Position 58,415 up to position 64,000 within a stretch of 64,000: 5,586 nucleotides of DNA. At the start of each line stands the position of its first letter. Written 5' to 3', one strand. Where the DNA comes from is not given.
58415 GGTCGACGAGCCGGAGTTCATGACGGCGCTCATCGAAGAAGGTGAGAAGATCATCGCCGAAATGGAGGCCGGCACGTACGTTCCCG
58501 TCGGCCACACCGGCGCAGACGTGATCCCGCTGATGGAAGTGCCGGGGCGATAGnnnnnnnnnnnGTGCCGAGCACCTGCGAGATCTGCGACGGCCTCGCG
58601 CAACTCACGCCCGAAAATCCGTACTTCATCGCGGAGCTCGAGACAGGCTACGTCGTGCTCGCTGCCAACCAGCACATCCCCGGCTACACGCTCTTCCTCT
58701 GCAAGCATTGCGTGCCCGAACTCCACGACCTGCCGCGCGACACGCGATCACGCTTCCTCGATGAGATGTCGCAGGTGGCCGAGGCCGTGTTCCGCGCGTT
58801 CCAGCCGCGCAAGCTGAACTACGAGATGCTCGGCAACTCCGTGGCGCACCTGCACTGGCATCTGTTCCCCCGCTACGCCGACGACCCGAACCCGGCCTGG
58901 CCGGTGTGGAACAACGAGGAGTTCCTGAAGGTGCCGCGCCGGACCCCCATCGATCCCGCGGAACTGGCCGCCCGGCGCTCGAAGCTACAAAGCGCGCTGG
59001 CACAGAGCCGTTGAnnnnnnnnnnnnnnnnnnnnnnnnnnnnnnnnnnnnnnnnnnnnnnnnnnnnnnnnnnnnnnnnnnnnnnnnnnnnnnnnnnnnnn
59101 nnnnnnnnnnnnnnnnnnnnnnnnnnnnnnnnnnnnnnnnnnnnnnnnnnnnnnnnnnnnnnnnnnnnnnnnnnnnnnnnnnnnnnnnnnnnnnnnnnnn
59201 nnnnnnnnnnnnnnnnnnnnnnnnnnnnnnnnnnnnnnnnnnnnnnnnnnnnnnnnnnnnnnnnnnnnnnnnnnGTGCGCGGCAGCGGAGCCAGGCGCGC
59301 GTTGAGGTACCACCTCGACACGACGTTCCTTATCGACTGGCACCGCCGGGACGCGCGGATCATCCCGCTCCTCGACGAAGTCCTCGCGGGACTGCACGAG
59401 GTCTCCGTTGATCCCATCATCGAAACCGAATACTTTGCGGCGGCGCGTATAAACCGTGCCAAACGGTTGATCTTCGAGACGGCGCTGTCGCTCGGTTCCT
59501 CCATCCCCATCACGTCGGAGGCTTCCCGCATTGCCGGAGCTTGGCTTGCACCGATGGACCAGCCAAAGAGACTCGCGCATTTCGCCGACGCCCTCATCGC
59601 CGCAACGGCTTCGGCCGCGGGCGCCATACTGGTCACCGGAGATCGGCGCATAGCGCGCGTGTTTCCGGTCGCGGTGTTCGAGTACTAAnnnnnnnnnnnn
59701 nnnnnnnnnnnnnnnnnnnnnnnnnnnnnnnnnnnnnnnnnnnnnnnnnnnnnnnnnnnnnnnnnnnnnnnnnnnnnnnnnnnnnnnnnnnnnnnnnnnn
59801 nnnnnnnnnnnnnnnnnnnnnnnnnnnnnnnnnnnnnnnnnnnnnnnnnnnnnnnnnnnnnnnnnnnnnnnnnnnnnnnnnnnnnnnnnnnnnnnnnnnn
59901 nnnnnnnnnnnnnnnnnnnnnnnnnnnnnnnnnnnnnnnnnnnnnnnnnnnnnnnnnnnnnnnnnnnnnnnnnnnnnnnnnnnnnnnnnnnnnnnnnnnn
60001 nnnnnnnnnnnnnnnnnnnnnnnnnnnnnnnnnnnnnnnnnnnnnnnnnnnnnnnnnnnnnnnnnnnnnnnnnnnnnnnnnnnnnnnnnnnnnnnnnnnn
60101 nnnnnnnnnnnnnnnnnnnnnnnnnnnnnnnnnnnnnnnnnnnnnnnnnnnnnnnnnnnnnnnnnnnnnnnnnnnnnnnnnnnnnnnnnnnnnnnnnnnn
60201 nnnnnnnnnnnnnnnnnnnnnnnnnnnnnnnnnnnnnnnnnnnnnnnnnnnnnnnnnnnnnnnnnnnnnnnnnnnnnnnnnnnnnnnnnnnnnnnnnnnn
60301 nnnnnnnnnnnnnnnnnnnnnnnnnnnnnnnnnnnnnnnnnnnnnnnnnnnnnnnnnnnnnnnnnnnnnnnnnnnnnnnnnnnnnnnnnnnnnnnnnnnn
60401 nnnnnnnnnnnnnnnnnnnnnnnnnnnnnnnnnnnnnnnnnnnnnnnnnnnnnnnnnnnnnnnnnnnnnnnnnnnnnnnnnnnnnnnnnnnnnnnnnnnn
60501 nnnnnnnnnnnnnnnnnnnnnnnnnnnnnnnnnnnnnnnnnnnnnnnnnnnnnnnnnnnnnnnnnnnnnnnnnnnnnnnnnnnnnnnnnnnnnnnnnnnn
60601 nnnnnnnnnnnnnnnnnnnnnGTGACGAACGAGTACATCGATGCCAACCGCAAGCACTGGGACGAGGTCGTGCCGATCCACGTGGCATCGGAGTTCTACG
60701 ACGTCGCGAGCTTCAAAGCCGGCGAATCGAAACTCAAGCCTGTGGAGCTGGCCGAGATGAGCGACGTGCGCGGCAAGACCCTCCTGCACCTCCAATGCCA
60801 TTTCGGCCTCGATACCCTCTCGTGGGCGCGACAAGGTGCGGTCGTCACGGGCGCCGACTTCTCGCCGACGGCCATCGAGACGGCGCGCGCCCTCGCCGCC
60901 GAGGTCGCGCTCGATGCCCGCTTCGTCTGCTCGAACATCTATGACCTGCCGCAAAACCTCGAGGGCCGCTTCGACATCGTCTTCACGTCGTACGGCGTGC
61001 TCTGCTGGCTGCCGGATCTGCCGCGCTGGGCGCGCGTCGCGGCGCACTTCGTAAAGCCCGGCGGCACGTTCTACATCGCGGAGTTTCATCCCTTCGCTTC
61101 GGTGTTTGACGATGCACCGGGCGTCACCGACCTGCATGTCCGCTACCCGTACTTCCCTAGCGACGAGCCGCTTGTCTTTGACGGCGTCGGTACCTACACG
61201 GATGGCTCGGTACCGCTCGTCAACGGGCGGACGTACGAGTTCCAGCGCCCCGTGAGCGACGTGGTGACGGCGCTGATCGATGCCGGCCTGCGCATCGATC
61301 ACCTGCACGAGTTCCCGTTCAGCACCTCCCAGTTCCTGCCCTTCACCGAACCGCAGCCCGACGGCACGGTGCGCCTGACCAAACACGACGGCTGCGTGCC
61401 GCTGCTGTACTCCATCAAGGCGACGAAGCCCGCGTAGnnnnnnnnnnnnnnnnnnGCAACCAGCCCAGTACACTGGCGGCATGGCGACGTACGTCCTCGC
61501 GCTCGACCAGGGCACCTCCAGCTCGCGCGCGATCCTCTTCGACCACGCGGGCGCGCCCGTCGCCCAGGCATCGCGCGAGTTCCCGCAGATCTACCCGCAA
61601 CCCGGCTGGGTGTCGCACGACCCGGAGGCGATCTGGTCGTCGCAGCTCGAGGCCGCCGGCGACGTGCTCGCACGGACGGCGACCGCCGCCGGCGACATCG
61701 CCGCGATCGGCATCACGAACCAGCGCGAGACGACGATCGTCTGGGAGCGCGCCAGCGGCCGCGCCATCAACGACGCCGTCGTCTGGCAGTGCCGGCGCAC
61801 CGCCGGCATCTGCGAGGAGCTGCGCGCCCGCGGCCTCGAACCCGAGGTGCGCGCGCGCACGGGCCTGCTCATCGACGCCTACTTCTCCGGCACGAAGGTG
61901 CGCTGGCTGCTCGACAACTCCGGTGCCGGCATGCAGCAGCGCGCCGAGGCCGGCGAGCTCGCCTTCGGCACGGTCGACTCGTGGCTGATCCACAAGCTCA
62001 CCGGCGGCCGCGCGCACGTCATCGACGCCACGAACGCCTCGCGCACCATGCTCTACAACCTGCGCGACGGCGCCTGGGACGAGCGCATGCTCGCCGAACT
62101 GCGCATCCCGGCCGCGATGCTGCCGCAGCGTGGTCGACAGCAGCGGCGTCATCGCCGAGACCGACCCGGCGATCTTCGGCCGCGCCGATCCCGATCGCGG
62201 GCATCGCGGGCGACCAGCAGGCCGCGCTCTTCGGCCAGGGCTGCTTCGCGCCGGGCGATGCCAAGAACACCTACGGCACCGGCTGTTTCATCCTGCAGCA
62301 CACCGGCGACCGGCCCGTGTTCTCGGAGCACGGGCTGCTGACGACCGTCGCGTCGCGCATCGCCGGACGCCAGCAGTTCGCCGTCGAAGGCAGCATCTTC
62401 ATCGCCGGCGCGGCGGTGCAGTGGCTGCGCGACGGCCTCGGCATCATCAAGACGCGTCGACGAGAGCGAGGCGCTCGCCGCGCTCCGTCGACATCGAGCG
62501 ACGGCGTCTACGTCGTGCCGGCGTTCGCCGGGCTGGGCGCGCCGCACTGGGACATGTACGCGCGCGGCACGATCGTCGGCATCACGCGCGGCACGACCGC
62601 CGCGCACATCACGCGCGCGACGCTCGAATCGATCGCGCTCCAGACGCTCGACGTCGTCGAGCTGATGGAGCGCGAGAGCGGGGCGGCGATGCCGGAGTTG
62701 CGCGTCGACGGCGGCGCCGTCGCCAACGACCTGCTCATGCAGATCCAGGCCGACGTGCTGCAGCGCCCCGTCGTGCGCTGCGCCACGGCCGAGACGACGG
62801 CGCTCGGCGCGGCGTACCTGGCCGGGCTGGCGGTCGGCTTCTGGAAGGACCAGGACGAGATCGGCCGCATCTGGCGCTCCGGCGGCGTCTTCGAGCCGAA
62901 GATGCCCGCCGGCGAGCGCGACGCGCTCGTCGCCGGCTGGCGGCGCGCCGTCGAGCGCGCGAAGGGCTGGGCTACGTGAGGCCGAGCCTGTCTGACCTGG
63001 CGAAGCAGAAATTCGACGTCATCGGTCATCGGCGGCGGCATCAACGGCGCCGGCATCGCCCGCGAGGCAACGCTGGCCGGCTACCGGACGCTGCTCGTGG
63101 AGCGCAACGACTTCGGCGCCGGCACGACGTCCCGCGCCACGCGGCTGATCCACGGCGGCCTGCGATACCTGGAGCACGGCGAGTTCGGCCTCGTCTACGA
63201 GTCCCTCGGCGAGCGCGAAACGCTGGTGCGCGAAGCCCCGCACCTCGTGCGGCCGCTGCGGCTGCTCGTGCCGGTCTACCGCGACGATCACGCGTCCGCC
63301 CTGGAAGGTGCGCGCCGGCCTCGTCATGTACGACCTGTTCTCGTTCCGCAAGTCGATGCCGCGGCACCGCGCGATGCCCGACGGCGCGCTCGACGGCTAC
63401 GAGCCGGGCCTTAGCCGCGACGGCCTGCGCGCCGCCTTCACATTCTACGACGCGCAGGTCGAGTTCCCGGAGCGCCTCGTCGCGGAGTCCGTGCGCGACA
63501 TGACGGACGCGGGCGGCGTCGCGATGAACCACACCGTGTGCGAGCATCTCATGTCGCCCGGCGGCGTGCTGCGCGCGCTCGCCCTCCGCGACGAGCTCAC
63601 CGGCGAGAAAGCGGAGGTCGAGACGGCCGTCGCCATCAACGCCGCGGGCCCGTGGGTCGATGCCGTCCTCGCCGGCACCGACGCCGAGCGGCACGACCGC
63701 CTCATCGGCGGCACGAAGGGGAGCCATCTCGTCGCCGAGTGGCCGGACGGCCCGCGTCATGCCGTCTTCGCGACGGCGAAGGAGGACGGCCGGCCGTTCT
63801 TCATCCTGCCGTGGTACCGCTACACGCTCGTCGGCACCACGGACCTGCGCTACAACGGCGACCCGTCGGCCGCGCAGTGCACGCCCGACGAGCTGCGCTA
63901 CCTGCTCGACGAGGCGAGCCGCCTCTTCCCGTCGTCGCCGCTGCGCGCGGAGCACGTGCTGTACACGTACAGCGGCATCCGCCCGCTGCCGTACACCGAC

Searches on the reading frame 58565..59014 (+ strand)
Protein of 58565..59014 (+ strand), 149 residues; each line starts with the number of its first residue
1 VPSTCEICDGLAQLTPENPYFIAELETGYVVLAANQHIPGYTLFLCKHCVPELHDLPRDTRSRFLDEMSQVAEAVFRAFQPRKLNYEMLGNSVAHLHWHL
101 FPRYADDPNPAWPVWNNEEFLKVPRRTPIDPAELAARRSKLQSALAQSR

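Call 36: search_protein_families(library=pfam, proteins=[window:58565-59014:+], max_evalue=0.0001)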
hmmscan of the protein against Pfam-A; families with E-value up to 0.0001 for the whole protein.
window:58565-59014:+ (149 aa): 1 family
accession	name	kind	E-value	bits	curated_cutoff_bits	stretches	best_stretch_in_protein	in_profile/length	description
PF01230.28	HIT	-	9.6e-12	45.8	21.5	1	22-105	9-97/98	HIT domain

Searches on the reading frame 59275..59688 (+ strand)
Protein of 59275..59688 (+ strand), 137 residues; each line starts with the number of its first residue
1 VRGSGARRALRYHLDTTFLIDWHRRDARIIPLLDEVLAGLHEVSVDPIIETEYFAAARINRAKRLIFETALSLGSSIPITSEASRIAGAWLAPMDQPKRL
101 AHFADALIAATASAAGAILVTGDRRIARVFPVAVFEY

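Call 36: search_protein_families(library=pfam, proteins=[window:59275-59688:+], max_evalue=0.0001)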
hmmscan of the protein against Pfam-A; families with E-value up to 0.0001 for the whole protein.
window:59275-59688:+ (137 aa): 1 family
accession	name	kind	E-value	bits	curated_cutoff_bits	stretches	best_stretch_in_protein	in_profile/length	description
PF01850.27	PIN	-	1.3e-10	42.3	23.6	1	14-129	3-117/120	PIN domain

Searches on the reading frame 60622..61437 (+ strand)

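Call 43: search_protein_families(library=pfam, proteins=[window:60622-61437:+], max_evalue=0.0001)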
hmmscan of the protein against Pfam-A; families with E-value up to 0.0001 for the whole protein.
window:60622-61437:+ (271 aa): 6 families
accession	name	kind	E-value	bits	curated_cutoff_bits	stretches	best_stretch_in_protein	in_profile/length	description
PF08241.18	Methyltransf_11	-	1e-13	52.2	21.2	1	56-152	2-95/95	Methyltransferase domain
PF13649.12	Methyltransf_25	-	5.6e-13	49.8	27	1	55-148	2-97/97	Methyltransferase domain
PF08242.18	Methyltransf_12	-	2e-11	44.9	30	1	55-150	1-98/98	Methyltransferase domain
PF13847.12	Methyltransf_31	-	1.2e-09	38.5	27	1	53-156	6-113/145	Methyltransferase domain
PF01209.24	Ubie_methyltran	-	1.3e-07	31.6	20.1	1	41-156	38-155/233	ubiE/COQ5 methyltransferase family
PF13489.12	Methyltransf_23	-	4.9e-06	26.8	27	1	48-156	20-120/164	Methyltransferase domain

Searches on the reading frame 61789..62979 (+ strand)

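Call 43: search_protein_families(library=pfam, proteins=[window:61789-62979:+], max_evalue=0.0001)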
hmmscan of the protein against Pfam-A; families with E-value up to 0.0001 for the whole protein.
window:61789-62979:+ (396 aa): 1 family
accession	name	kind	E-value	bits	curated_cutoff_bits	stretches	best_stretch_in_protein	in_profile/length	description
PF02782.22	FGGY_C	-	2.1e-45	155.4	27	1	159-348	2-197/198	FGGY family of carbohydrate kinases, C-terminal domain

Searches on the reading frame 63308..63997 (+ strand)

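Call 43: search_protein_families(library=pfam, proteins=[window:63308-63997:+], max_evalue=0.0001)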
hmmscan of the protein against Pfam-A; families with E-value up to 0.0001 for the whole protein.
window:63308-63997:+ (230 aa): 1 family
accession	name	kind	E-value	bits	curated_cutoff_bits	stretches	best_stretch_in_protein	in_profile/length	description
PF01266.30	DAO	-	1.1e-23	84.8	27.9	1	27-228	122-314/353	FAD dependent oxidoreductase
